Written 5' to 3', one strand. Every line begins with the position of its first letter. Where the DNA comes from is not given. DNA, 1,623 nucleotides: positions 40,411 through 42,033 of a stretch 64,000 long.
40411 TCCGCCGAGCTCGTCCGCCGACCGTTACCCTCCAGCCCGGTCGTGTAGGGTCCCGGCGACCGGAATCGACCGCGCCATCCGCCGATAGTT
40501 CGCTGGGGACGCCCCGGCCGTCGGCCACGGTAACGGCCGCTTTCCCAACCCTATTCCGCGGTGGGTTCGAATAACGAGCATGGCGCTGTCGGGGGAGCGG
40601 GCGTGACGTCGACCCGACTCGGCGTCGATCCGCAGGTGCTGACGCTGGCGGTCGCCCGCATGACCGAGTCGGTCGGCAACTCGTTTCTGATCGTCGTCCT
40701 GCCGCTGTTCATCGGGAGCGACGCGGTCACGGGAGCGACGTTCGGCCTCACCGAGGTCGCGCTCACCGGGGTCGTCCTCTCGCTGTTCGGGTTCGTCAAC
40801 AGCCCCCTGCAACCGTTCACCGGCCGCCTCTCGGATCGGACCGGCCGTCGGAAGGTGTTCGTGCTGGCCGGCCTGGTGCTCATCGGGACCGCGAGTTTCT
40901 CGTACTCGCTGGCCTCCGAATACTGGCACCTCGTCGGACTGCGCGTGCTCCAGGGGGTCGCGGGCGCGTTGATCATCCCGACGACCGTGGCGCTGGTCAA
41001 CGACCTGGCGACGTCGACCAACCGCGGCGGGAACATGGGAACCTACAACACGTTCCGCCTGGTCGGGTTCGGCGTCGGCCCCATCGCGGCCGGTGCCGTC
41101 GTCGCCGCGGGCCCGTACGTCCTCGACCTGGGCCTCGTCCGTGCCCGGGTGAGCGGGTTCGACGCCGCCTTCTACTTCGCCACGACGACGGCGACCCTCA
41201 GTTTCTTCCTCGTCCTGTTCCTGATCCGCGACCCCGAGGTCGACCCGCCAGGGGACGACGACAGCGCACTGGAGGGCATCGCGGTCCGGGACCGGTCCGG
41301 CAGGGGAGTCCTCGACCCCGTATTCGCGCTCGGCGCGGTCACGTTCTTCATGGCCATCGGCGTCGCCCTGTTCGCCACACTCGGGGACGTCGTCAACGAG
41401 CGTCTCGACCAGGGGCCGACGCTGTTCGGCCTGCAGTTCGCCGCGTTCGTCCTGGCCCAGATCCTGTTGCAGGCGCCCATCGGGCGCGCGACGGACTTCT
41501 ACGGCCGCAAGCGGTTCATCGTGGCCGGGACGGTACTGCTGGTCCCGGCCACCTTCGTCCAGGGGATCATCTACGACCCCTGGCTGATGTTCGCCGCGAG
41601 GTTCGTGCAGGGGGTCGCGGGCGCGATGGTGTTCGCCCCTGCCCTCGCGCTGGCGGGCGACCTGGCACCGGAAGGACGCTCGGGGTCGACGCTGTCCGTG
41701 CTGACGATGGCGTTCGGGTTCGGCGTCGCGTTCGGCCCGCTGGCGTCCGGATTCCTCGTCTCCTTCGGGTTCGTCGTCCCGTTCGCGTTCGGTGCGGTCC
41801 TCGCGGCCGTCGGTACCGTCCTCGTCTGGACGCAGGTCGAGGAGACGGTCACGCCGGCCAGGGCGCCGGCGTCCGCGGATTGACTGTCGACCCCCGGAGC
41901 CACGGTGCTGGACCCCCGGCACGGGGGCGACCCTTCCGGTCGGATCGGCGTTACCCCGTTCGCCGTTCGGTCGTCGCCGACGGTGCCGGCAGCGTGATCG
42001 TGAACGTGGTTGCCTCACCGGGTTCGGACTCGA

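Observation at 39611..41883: Candidate new halocin-type locus: Tat precursor with a 12-Cys acidic C-terminal peptide, next to an MFS transporter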

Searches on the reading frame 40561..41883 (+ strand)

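Call 4: search_protein_families(library=ncbifam, proteins=[window:40561-41883:+], max_evalue=0.1)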
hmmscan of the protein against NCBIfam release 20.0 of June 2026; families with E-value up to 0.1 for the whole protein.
window:40561-41883:+ (440 aa): 57 families (the best 25 are shown)
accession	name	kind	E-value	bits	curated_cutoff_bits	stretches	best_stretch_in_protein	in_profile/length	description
TIGR00880.1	2_A_01_02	superfamily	7.2e-28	97.5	131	2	71-223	2-139/141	multidrug resistance protein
NF012174.0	tet_MFS_A_B_C_D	equivalog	1.8e-18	66.5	475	2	262-431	12-183/382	Tet(A)/Tet(B)/Tet(C) family tetracycline efflux MFS transporter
NF053757.1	BclibactTpBcbE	equivalog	4e-17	62.2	600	2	27-271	5-234/394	bacillibactin exporter BcbE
NF000095.1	tet_MFS_OtrB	exception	5.6e-16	58.2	999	2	84-184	77-176/563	oxytetracycline resistance efflux MFS transporter OtrB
TIGR00893.1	2A0114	subfamily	1.7e-14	53.6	395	2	62-229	25-176/399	D-galactonate transporter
TIGR00881.1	2A0104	subfamily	1.5e-13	50.6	407.75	2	70-177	33-140/379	phosphoglycerate transporter protein PgtP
NF045684.1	tet_MFS_65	exception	2e-13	50.3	800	2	36-324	8-274/383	tetracycline efflux MFS transporter Tet(65)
NF012187.0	tet_MFS_E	exception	3.2e-13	49.5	820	2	37-342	16-301/405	tetracycline efflux MFS transporter Tet(E)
NF012195.0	tet_MFS_H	exception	4.5e-13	49.1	840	2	260-424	11-177/392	tetracycline efflux MFS transporter Tet(H)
TIGR00710.1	efflux_Bcr_CflA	subfamily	9e-13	48.4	200.9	2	84-153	57-125/385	Bcr/CflA family efflux MFS transporter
NF012207.0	tet_MFS_H_J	exception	1.1e-12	47.8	700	2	260-429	11-182/392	Tet(H)/Tet(J) family tetracycline efflux MFS transporter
NF012188.1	tet_MFS_Y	exception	2.8e-12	46.4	820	2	69-232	43-189/391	tetracycline efflux MFS transporter Tet(Y)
TIGR00894.1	2A0114euk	subfamily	1.1e-11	43.9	626.45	2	287-421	76-211/465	Na(+)-dependent inorganic phosphate cotransporter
NF053813.1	MFS_TcaB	equivalog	1.9e-11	43.4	475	2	255-432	9-187/396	putative multidrug effflux MFS transporter TcaB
NF012191.0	tet_MFS_C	exception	2e-11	43.5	850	2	66-324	42-284/396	tetracycline efflux MFS transporter Tet(C)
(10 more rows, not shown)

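Call 7: search_protein_families(library=pfam, proteins=[window:40561-41883:+], max_evalue=0.1)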
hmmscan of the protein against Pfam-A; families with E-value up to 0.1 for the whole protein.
window:40561-41883:+ (440 aa): 6 families
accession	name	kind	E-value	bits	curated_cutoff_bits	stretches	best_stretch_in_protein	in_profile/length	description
PF07690.21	MFS_1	-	2.5e-57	194.8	33.4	2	259-436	3-184/347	Major Facilitator Superfamily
PF12832.13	MFS_1_like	-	4.5e-15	56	25.2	1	69-400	36-362/373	MFS_1 like family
PF00083.30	Sugar_tr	-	1e-10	41.5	22.3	2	67-220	46-190/452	Sugar (and other) transporter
PF06779.20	MFS_4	-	4.3e-06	26.7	26.3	2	316-436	58-181/364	Uncharacterised MFS-type transporter YbfB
PF05977.19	MFS_3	-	0.0003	19.8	27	1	294-431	52-194/524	Transmembrane secretion effector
PF03137.26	OATP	-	0.038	12.7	25.8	0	121-180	132-192/545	Organic Anion Transporter Polypeptide (OATP) family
